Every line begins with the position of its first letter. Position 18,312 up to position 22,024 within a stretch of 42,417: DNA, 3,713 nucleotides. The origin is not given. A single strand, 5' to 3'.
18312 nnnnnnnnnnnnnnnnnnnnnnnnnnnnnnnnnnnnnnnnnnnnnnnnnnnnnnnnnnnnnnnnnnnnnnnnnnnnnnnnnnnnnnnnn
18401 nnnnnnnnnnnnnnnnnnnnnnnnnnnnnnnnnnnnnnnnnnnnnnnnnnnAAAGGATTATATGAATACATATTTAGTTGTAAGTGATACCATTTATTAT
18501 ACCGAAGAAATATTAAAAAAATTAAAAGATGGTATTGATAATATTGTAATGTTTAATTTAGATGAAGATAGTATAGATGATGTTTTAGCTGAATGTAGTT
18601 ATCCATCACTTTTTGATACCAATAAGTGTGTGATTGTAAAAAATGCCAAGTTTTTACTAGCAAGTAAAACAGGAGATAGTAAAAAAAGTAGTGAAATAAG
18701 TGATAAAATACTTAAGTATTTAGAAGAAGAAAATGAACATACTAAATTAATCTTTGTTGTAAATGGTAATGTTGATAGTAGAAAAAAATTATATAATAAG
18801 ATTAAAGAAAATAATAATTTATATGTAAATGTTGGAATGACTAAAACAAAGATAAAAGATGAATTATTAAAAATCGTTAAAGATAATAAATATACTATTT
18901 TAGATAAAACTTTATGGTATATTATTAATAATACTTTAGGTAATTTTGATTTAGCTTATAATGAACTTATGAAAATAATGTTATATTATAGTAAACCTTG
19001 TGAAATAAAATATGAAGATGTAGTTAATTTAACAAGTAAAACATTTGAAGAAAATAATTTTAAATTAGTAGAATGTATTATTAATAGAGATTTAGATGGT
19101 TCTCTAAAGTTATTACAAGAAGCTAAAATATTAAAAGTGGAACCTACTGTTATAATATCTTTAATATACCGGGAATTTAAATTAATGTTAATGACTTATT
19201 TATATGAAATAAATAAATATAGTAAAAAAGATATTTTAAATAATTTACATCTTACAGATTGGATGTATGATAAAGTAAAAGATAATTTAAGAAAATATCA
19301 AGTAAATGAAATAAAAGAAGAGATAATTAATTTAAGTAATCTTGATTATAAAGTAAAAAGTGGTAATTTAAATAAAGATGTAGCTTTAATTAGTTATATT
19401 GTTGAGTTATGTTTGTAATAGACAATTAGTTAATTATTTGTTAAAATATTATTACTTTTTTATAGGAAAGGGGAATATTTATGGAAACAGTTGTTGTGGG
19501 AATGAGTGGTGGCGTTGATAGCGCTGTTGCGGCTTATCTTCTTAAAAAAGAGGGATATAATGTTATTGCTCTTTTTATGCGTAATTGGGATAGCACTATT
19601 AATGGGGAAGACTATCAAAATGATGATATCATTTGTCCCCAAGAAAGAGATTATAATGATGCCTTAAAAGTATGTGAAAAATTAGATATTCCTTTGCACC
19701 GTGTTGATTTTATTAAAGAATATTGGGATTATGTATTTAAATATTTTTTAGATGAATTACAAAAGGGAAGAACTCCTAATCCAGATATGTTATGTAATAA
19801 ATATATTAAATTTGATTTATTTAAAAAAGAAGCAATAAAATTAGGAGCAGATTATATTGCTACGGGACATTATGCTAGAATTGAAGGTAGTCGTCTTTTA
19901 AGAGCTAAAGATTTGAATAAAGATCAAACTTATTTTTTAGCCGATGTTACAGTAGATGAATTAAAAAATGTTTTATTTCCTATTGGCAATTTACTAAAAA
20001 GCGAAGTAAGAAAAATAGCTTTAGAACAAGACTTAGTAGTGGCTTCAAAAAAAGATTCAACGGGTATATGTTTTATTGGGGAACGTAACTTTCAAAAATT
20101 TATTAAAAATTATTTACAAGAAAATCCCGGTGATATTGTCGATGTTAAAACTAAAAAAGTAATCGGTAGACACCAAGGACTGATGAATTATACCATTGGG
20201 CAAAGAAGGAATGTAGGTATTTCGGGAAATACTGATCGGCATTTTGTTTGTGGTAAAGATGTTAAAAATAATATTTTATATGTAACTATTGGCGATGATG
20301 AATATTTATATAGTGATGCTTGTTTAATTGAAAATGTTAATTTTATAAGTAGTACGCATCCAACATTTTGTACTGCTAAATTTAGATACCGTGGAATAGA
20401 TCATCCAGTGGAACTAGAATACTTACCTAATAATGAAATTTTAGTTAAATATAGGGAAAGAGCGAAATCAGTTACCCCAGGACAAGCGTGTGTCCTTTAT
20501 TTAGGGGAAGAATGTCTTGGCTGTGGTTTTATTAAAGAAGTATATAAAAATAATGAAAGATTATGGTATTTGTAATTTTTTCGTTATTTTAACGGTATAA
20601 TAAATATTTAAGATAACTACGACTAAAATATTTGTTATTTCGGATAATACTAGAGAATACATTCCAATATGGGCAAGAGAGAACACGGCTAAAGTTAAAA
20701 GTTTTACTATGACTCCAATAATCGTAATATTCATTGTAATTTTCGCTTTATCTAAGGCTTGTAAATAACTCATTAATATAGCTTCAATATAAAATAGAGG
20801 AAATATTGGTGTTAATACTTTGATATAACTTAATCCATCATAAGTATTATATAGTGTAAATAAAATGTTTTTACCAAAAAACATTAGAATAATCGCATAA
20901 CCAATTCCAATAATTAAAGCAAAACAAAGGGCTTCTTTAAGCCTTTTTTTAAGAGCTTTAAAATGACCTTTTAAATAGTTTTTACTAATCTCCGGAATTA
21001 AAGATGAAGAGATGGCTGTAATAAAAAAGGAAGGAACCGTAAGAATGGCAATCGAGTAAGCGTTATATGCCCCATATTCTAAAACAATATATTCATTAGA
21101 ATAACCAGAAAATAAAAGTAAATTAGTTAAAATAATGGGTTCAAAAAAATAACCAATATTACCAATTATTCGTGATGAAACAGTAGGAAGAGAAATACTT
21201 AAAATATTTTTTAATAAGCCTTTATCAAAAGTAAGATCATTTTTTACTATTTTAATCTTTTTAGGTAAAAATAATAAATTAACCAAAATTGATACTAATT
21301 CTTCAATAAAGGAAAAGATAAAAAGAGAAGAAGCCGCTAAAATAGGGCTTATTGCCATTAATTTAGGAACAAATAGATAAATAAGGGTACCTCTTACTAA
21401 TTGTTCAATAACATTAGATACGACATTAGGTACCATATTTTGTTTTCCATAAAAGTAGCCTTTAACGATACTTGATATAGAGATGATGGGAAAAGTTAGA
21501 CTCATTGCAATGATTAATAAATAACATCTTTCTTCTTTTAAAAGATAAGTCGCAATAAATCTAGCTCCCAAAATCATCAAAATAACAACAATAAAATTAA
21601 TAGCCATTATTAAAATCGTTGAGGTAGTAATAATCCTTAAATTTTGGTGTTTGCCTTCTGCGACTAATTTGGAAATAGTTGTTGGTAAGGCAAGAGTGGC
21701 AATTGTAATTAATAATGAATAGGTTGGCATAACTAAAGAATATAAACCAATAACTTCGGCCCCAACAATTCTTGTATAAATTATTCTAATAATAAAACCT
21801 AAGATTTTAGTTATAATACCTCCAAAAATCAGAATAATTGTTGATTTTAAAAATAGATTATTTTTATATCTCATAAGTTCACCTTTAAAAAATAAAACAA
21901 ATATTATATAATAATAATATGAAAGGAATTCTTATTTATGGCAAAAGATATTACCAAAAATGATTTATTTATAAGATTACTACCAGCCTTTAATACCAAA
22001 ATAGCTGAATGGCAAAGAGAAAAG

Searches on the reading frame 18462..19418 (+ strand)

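Call 58: search_protein_families(library=pfam, proteins=[window:18462-19418:+], max_evalue=0.001)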
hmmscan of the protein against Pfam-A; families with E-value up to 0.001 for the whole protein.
window:18462-19418:+ (318 aa): 2 families
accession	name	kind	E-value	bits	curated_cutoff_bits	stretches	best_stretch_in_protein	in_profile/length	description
PF21694.2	DNA_pol3_delta_C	-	1.5e-18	67.4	27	1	196-315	1-120/121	DNA polymerase III delta subunit, C-terminal domain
PF06144.19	DNA_pol3_delta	-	1.4e-11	44.9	21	1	15-119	16-119/124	DNA polymerase III, delta subunit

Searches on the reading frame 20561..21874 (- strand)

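Call 58: search_protein_families(library=pfam, proteins=[window:20561-21874:-], max_evalue=0.001)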
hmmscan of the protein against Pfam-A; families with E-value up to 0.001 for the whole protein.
window:20561-21874:- (437 aa): 3 families
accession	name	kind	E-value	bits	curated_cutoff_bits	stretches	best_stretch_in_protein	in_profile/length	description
PF01943.22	Polysacc_synt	-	4.3e-32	112.1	28.2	1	9-298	2-272/274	Polysaccharide biosynthesis protein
PF01554.23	MatE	-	2.8e-10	40.6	24.9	2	274-393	32-157/161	MatE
PF03023.19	MurJ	-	0.00035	19.8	27.4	1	269-429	233-401/451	Lipid II flippase MurJ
